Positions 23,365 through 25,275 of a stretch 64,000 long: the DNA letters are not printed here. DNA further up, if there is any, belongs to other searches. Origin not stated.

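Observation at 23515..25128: Circularly permuted cofactor-independent phosphoglycerate mutase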

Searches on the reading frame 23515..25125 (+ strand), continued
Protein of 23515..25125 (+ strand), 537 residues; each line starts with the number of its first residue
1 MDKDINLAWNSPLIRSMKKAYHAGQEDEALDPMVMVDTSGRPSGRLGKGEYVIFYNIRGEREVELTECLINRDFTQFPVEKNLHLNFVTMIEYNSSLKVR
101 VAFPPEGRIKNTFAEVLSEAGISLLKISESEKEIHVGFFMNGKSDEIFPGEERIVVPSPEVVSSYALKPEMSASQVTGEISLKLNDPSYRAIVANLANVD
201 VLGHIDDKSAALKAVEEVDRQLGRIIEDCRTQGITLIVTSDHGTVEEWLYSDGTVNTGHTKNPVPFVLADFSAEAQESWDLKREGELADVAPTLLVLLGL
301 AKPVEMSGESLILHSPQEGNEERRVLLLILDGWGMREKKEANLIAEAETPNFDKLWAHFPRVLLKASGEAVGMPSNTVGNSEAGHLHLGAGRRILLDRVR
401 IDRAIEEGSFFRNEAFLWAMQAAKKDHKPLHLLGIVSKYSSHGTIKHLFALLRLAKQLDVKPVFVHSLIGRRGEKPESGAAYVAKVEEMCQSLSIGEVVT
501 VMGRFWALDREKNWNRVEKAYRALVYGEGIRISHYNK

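Call 78: search_protein_families(library=ncbifam, proteins=[L015:864-1721:+, L015:1721-2464:+, L015:2464-3204:+, L015:3204-3971:+, L016:3176-3946:+, L011:3123-3869:+, L014:4431-5372:+, L020:5564-6574:+, L016:2547-3179:-, L016:816-2480:-], max_evalue=0.00001)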
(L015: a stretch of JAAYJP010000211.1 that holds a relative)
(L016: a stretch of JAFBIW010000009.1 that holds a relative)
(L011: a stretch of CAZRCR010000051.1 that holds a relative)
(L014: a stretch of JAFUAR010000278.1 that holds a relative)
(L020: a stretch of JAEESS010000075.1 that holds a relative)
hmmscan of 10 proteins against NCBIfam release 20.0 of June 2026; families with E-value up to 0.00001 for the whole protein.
L015:864-1721:+ (286 aa): 19 families
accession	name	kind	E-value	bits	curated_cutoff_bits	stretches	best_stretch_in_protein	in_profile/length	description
TIGR02252.1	DREG-2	subfamily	1.8e-22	80.1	155.2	1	34-236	3-200/203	HAD hydrolase, REG-2-like, family IA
TIGR02253.1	CTE7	subfamily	2.6e-20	73.1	169.75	1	30-270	1-220/221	TIGR02253 family HAD-type hydrolase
TIGR02254.1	YjjG_YfnB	equivalog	7.3e-13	48.5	159.9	1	110-270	72-219/223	YjjG family noncanonical pyrimidine nucleotidase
NF009695.0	PRK13222.1-2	equivalog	1.6e-11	44.1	225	1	115-237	69-190/226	phosphoglycolate phosphatase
NF006976.0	PRK09449.1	equivalog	3.4e-11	43.1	183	1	126-236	83-191/225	pyrimidine 5'-nucleotidase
NF053830.1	RUBPPhHalo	equivalog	3.9e-11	43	330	1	142-272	106-232/234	ribulose-1,5-bisphosphate 5-phosphatase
TIGR01449.2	PGP_bact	equivalog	3.4e-10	39.8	180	1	142-239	88-183/213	phosphoglycolate phosphatase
TIGR02247.1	HAD-1A3-hyp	subfamily_domain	7.3e-10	38.9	125.4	1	94-236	53-191/211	epoxide hydrolase N-terminal domain-like phosphatase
NF009697.0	PRK13222.1-4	equivalog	1.5e-09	37.5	327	1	142-235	97-188/232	phosphoglycolate phosphatase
NF009694.0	PRK13222.1-1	equivalog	1.7e-09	37.4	415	1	141-234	113-204/252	phosphoglycolate phosphatase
NF009804.0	PRK13288.1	equivalog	2.5e-09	36.9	218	1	144-278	87-214/215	pyrophosphatase PpaX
TIGR01668.1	YqeG_hyp_ppase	hypoth_equivalog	3.3e-08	33.2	89.1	1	142-243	46-137/170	YqeG family HAD IIIA-type phosphatase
TIGR01549.1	HAD-SF-IA-v1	subfamily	6.7e-08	33.1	23.3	1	164-234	81-149/149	HAD-IA family hydrolase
TIGR01662.1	HAD-SF-IIIA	subfamily_domain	9.2e-08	32.3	44.6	1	141-236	27-134/141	HAD-IIIA family hydrolase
NF009696.0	PRK13222.1-3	equivalog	8.2e-07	28.9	359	1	133-236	81-182/223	N-acetylmuramic acid 6-phosphate phosphatase MupP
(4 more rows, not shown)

L015:1721-2464:+ (248 aa): 20 families
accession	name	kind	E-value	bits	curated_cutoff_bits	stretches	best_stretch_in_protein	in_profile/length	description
TIGR02253.1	CTE7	subfamily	2e-27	96.4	169.75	1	5-235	2-221/221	TIGR02253 family HAD-type hydrolase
TIGR02252.1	DREG-2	subfamily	2.9e-18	66.4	155.2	1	8-204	3-201/203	HAD hydrolase, REG-2-like, family IA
NF009804.0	PRK13288.1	equivalog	3.3e-15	56.1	218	1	100-238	76-210/215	pyrophosphatase PpaX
TIGR02254.1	YjjG_YfnB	equivalog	4.6e-13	49.2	159.9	1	110-237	101-222/223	YjjG family noncanonical pyrimidine nucleotidase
TIGR02247.1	HAD-1A3-hyp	subfamily_domain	6.5e-12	45.6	125.4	1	108-188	96-177/211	epoxide hydrolase N-terminal domain-like phosphatase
NF006976.0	PRK09449.1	equivalog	2.8e-11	43.4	183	1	109-237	98-221/225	pyrimidine 5'-nucleotidase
TIGR01662.1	HAD-SF-IIIA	subfamily_domain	4.9e-11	42.9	44.6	1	102-203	21-134/141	HAD-IIIA family hydrolase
TIGR01428.1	HAD_type_II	equivalog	6e-11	42.7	125.4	1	77-204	66-187/197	haloacid dehalogenase type II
TIGR01449.2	PGP_bact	equivalog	9.6e-11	41.6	180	1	108-207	87-184/213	phosphoglycolate phosphatase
NF053830.1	RUBPPhHalo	equivalog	3.1e-10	40.1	330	1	67-237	63-233/234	ribulose-1,5-bisphosphate 5-phosphatase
NF052576.1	PymNtasePynAStpc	equivalog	8.5e-10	38.6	350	1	110-238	103-227/229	pyrimidine 5'-nucleotidase PynA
NF009695.0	PRK13222.1-2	equivalog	4.1e-09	36.3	225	1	106-205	94-191/226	phosphoglycolate phosphatase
NF009698.0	PRK13223.1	equivalog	4.7e-08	32.5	466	1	107-205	102-198/272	phosphoglycolate phosphatase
TIGR01549.1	HAD-SF-IA-v1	subfamily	8.7e-08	32.7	23.3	1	121-201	75-149/149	HAD-IA family hydrolase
NF009697.0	PRK13222.1-4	equivalog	6.3e-07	28.9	327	1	109-203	97-189/232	phosphoglycolate phosphatase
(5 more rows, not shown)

L015:2464-3204:+ (247 aa): 20 families
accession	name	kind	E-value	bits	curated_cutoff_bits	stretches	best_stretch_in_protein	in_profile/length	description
TIGR02253.1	CTE7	subfamily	3.1e-25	89.2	169.75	1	6-236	3-220/221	TIGR02253 family HAD-type hydrolase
TIGR02252.1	DREG-2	subfamily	2.9e-18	66.4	155.2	1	7-203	2-199/203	HAD hydrolase, REG-2-like, family IA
TIGR02254.1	YjjG_YfnB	equivalog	7.7e-18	64.8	159.9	1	93-239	82-222/223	YjjG family noncanonical pyrimidine nucleotidase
NF053830.1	RUBPPhHalo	equivalog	7.8e-15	55.1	330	1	6-239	3-233/234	ribulose-1,5-bisphosphate 5-phosphatase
TIGR01428.1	HAD_type_II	equivalog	1.3e-11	44.9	125.4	1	107-204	89-186/197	haloacid dehalogenase type II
NF009695.0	PRK13222.1-2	equivalog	1.6e-11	44.2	225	1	79-239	65-221/226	phosphoglycolate phosphatase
NF006976.0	PRK09449.1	equivalog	5.7e-11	42.4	183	1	104-237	92-219/225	pyrimidine 5'-nucleotidase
TIGR01549.1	HAD-SF-IA-v1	subfamily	2.3e-10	41.1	23.3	1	90-202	42-149/149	HAD-IA family hydrolase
NF052576.1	PymNtasePynAStpc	equivalog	7.1e-10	38.9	350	1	109-240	101-227/229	pyrimidine 5'-nucleotidase PynA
NF009804.0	PRK13288.1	equivalog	7.8e-10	38.6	218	1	112-239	87-209/215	pyrophosphatase PpaX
TIGR01449.2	PGP_bact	equivalog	9e-10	38.4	180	1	102-238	80-211/213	phosphoglycolate phosphatase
TIGR01662.1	HAD-SF-IIIA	subfamily_domain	1.3e-09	38.3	44.6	1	99-204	17-134/141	HAD-IIIA family hydrolase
TIGR02247.1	HAD-1A3-hyp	subfamily_domain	4.8e-09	36.2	125.4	1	105-204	92-191/211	epoxide hydrolase N-terminal domain-like phosphatase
TIGR01668.1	YqeG_hyp_ppase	hypoth_equivalog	1.7e-07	30.9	89.1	0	106-205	42-132/170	YqeG family HAD IIIA-type phosphatase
TIGR01454.1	AHBA_synth_RP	hypoth_equivalog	3.9e-07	29.9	246.65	1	106-241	74-204/205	AHBA synthesis associated protein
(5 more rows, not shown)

L015:3204-3971:+ (256 aa): 13 families
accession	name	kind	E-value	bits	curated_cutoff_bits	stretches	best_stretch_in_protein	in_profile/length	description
TIGR02253.1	CTE7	subfamily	4e-23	82.3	169.75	1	5-234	2-220/221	TIGR02253 family HAD-type hydrolase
TIGR02252.1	DREG-2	subfamily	1.1e-13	51.5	155.2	1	80-202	80-199/203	HAD hydrolase, REG-2-like, family IA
TIGR02254.1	YjjG_YfnB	equivalog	3e-12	46.5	159.9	1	98-238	88-223/223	YjjG family noncanonical pyrimidine nucleotidase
NF053830.1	RUBPPhHalo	equivalog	2.3e-10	40.5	330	1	6-237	3-233/234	ribulose-1,5-bisphosphate 5-phosphatase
NF009698.0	PRK13223.1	equivalog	2.8e-10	39.8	466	1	70-236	60-227/272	phosphoglycolate phosphatase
NF009695.0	PRK13222.1-2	equivalog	3e-10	40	225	1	76-238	64-222/226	phosphoglycolate phosphatase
TIGR01662.1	HAD-SF-IIIA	subfamily_domain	4e-10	40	44.6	1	96-203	15-134/141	HAD-IIIA family hydrolase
TIGR01460.1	HAD-SF-IIA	subfamily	1.8e-08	34.5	100.15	1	150-202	184-238/246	HAD-IIA family hydrolase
NF009804.0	PRK13288.1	equivalog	2.2e-08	33.8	218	1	110-238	86-210/215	pyrophosphatase PpaX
NF009697.0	PRK13222.1-4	equivalog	3e-08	33.3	327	1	111-237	99-221/232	phosphoglycolate phosphatase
TIGR01549.1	HAD-SF-IA-v1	subfamily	1.1e-07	32.3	23.3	1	120-201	74-149/149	HAD-IA family hydrolase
NF006976.0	PRK09449.1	equivalog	7.1e-07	29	183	1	123-204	111-192/225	pyrimidine 5'-nucleotidase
TIGR01459.1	HAD-SF-IIA-hyp4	hypoth_equivalog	2.5e-06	27.1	103.75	1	157-203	189-236/242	TIGR01459 family HAD-type hydrolase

L016:3176-3946:+ (257 aa): 19 families
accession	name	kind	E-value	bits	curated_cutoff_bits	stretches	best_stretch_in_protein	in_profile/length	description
TIGR02253.1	CTE7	subfamily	2.5e-23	83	169.75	1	9-239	4-220/221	TIGR02253 family HAD-type hydrolase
TIGR02252.1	DREG-2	subfamily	3.8e-17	62.7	155.2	1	96-204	94-199/203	HAD hydrolase, REG-2-like, family IA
TIGR02254.1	YjjG_YfnB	equivalog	1.6e-14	54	159.9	1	108-216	97-201/223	YjjG family noncanonical pyrimidine nucleotidase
TIGR01449.2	PGP_bact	equivalog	9.9e-12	44.8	180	1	113-208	90-183/213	phosphoglycolate phosphatase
TIGR01662.1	HAD-SF-IIIA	subfamily_domain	1.6e-11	44.4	44.6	1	100-204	17-133/141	HAD-IIIA family hydrolase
TIGR02247.1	HAD-1A3-hyp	subfamily_domain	6.2e-11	42.4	125.4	1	114-210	100-194/211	epoxide hydrolase N-terminal domain-like phosphatase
NF009695.0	PRK13222.1-2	equivalog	1.9e-10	40.6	225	1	114-205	100-189/226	phosphoglycolate phosphatase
NF009804.0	PRK13288.1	equivalog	3e-10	39.9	218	1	113-241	87-208/215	pyrophosphatase PpaX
NF053830.1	RUBPPhHalo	equivalog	6.2e-10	39.1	330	1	111-242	106-233/234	ribulose-1,5-bisphosphate 5-phosphatase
TIGR01549.1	HAD-SF-IA-v1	subfamily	1.2e-09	38.7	23.3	1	121-203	72-149/149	HAD-IA family hydrolase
NF009694.0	PRK13222.1-1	equivalog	1.2e-09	37.8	415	1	107-204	110-205/252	phosphoglycolate phosphatase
NF052576.1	PymNtasePynAStpc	equivalog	6e-09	35.8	350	1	115-222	106-211/229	pyrimidine 5'-nucleotidase PynA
TIGR02009.1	PGMB-YQAB-SF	subfamily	1.6e-08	35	153.35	1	117-191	98-169/186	beta-phosphoglucomutase family hydrolase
NF008087.0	PRK10826.1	equivalog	8.9e-08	32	191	1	115-205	99-187/222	hexitol phosphatase HxpB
TIGR01428.1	HAD_type_II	equivalog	9.1e-08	32.3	125.4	1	115-210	98-189/197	haloacid dehalogenase type II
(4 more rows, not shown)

L011:3123-3869:+ (249 aa): 24 families
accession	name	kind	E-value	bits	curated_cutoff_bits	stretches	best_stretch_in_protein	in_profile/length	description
TIGR02253.1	CTE7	subfamily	2.3e-29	102.7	169.75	1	10-240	2-220/221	TIGR02253 family HAD-type hydrolase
TIGR02252.1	DREG-2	subfamily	4.1e-21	75.7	155.2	1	13-208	3-200/203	HAD hydrolase, REG-2-like, family IA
TIGR02254.1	YjjG_YfnB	equivalog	3.1e-17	62.8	159.9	1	97-243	82-222/223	YjjG family noncanonical pyrimidine nucleotidase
NF053830.1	RUBPPhHalo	equivalog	4.4e-14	52.7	330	1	11-243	3-233/234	ribulose-1,5-bisphosphate 5-phosphatase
NF009695.0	PRK13222.1-2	equivalog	4.2e-12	46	225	1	112-243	95-221/226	phosphoglycolate phosphatase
TIGR01662.1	HAD-SF-IIIA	subfamily_domain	6.5e-12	45.7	44.6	1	105-211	19-137/141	HAD-IIIA family hydrolase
TIGR01449.2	PGP_bact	equivalog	7e-11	42.1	180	1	92-242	65-211/213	phosphoglycolate phosphatase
TIGR01549.1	HAD-SF-IA-v1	subfamily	9.5e-11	42.3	23.3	1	115-206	66-149/149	HAD-IA family hydrolase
NF052576.1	PymNtasePynAStpc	equivalog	5.3e-10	39.3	350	1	111-243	99-226/229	pyrimidine 5'-nucleotidase PynA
TIGR01668.1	YqeG_hyp_ppase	hypoth_equivalog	7.1e-10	38.7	89.1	1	112-216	44-141/170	YqeG family HAD IIIA-type phosphatase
NF009698.0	PRK13223.1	equivalog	1.3e-09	37.7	466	1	104-242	94-227/272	phosphoglycolate phosphatase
TIGR01454.1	AHBA_synth_RP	hypoth_equivalog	2.4e-09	37.1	246.65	1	106-243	70-202/205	AHBA synthesis associated protein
TIGR02247.1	HAD-1A3-hyp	subfamily_domain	3.7e-09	36.6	125.4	1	118-212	101-195/211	epoxide hydrolase N-terminal domain-like phosphatase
NF009700.0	PRK13226.1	equivalog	1.4e-08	34.8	342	1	86-214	69-196/229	phosphoglycolate phosphatase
NF006976.0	PRK09449.1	equivalog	2.2e-08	33.9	183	1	97-214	80-197/225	pyrimidine 5'-nucleotidase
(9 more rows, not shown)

L014:4431-5372:+ (314 aa): 5 families
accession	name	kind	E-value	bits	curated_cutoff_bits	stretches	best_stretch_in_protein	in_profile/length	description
NF041332.1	KDG_KDGal_kin_Halo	equivalog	2.6e-08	33.7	440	1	185-307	185-311/320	bifunctional 2-dehydro-3-deoxygluconokinase/2-dehydro-3-deoxygalactonokinase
NF040938.1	KDG_KDGal_kin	equivalog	5.7e-08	32.2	400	1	189-306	183-303/305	bifunctional 2-dehydro-3-deoxygluconokinase/2-dehydro-3-deoxygalactonokinase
NF049991.1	TagKinase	equivalog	8.4e-08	31.4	420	1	187-306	192-315/321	tagatose kinase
TIGR03828.1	pfkB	equivalog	5.5e-06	25.6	292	1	204-306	196-299/305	1-phosphofructokinase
TIGR03168.1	1-PFK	subfamily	7.8e-06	25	216.4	0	204-306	196-299/305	hexose kinase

L020:5564-6574:+ (337 aa): 9 families
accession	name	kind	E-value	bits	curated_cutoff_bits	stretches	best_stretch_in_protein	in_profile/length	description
TIGR04380.1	myo_inos_iolG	equivalog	7.1e-136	452.4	355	1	1-333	1-330/330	inositol 2-dehydrogenase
NF052679.1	InsChiInosDhIolG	equivalog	3.4e-42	144.7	540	1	2-322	3-315/343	bifunctional inositol 2-dehydrogenase/D-chiro-inositol 1-dehydrogenase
NF040723.1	UDP-GlcNAcDh_Arch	equivalog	1.4e-36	126.5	450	1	3-326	2-301/302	UDP-N-acetylglucosamine 3-dehydrogenase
NF052479.1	LevoglcsnDh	equivalog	3.5e-26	91.8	650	1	2-261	4-274/386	levoglucosan dehydrogenase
NF058563.1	BT_2159_fam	equivalog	2.9e-20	72.6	650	1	2-200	1-195/350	disaccharide 3-dehydrogenase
NF008607.0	PRK11579.1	subfamily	6.3e-20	71.5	330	1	2-152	5-149/346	oxidoreductase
NF007574.0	PRK10206.1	equivalog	2.9e-17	62.7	352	1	15-189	17-188/345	oxidoreductase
NF041392.1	XylDh_Gfo6_Halo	equivalog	2.9e-13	49.3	350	1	54-329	71-345/350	D-xylose 1-dehydrogenase Gfo6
NF058561.1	BT_2158_fam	equivalog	2.3e-12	46.3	750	1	3-153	37-182/487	glycoside 3-dehydrogenase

L016:2547-3179:- (210 aa): 0 families

L016:816-2480:- (554 aa): 0 families

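Call 89: list_cluster_members(proteins=[P0002, P0057, L016:3971-5536:+])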
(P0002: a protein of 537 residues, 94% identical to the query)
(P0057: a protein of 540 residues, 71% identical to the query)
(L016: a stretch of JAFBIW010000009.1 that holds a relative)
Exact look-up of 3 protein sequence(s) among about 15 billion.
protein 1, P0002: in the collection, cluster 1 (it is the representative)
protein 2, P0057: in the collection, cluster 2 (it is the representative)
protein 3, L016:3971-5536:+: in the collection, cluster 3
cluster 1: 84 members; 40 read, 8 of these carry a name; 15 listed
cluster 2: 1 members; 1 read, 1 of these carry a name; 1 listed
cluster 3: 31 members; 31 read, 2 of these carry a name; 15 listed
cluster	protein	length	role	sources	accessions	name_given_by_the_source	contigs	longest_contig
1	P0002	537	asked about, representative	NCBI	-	-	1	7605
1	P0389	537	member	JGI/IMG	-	2,3-bisphosphoglycerate-independent phosphoglycerate mutase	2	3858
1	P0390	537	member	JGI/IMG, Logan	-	2,3-bisphosphoglycerate-independent phosphoglycerate mutase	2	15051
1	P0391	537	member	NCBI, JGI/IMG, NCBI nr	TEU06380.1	MAG: phosphoglycerate mutase (2,3-diphosphoglycerate-independent) [Candidatus ...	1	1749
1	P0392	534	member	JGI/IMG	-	2,3-bisphosphoglycerate-independent phosphoglycerate mutase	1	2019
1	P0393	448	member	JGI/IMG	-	2,3-bisphosphoglycerate-independent phosphoglycerate mutase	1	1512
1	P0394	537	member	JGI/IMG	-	2,3-bisphosphoglycerate-independent phosphoglycerate mutase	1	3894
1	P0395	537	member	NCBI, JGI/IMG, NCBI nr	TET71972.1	MAG: phosphoglycerate mutase (2,3-diphosphoglycerate-independent) [Candidatus ...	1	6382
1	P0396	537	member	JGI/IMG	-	2,3-bisphosphoglycerate-independent phosphoglycerate mutase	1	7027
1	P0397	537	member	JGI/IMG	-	-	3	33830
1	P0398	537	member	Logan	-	-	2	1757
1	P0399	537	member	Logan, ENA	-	-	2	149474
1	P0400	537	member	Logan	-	-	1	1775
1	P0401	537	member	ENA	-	-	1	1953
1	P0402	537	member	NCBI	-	-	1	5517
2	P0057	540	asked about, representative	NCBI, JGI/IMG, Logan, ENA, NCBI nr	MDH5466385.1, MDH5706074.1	MAG: alkaline phosphatase family protein [Candidatus Aminicenantes bacterium] | alkaline phosphatase family protein [Candidatus Aminicenantes bacterium]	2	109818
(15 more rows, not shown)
